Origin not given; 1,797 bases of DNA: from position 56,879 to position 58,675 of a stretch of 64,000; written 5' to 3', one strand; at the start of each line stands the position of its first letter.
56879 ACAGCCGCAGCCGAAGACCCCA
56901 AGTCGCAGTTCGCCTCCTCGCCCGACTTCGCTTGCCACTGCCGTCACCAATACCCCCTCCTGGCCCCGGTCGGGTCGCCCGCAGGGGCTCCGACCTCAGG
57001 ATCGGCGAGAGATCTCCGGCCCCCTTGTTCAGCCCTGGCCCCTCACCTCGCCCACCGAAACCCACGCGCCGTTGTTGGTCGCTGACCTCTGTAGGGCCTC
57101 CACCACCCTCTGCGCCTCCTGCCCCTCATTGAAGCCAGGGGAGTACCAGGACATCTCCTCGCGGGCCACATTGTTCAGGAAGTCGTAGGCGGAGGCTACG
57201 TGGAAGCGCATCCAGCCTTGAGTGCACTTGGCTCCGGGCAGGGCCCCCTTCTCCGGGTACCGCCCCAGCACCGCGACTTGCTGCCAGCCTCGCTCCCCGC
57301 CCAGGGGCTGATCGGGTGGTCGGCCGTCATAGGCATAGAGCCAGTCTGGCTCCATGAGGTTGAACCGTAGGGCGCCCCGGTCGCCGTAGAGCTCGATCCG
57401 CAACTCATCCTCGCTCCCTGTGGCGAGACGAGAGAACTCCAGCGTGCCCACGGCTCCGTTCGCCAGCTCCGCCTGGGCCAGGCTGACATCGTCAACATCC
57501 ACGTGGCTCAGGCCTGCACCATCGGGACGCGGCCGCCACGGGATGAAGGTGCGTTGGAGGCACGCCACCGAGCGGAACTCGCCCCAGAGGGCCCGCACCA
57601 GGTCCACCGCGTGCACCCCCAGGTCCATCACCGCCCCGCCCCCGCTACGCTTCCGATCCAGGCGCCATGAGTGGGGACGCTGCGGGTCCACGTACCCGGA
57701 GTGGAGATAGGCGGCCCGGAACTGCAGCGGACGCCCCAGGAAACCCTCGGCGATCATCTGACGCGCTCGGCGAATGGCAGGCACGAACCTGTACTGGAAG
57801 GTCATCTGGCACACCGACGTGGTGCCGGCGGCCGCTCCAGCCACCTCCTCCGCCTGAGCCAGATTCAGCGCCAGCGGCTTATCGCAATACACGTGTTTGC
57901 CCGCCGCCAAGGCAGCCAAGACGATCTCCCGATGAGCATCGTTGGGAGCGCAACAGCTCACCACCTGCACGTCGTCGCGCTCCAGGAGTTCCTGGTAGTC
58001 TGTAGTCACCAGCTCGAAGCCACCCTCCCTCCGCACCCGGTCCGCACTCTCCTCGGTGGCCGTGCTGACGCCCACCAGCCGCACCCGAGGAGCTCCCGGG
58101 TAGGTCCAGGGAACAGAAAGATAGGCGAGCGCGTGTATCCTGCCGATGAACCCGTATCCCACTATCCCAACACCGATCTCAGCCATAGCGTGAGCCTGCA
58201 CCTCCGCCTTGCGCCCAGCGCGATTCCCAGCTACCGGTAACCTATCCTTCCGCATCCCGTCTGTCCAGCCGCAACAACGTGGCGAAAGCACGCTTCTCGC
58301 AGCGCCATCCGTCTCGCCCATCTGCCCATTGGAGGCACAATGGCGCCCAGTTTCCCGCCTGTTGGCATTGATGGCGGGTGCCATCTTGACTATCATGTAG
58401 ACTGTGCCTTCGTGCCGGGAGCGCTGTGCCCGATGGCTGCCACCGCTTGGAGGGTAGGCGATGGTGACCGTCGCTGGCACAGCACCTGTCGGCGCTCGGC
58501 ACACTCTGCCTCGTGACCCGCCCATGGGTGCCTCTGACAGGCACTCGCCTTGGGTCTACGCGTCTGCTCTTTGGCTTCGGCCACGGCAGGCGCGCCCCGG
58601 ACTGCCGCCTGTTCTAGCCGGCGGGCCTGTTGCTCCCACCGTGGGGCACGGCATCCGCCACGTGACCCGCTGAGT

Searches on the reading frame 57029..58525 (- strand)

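Call 9: search_protein_families(library=pfam, proteins=[window:57029-58525:-], max_evalue=0.001)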
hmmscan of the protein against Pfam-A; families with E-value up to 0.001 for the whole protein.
window:57029-58525:- (498 aa): 4 families
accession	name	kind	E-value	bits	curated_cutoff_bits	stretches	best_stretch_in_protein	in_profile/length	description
PF22725.1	GFO_IDH_MocA_C3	-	1.1e-30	106.6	27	1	251-387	1-124/124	GFO/IDH/MocA C-terminal domain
PF01408.29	GFO_IDH_MocA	-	1e-22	81.5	24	1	117-242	1-119/120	Oxidoreductase family, NAD-binding Rossmann fold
PF02894.22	GFO_IDH_MocA_C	-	3.3e-22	79.8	22.9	1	255-490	1-217/218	Oxidoreductase family, C-terminal alpha/beta domain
PF03447.22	NAD_binding_3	-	1.8e-05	25.9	24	1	118-214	1-87/116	Homoserine dehydrogenase, NAD binding domain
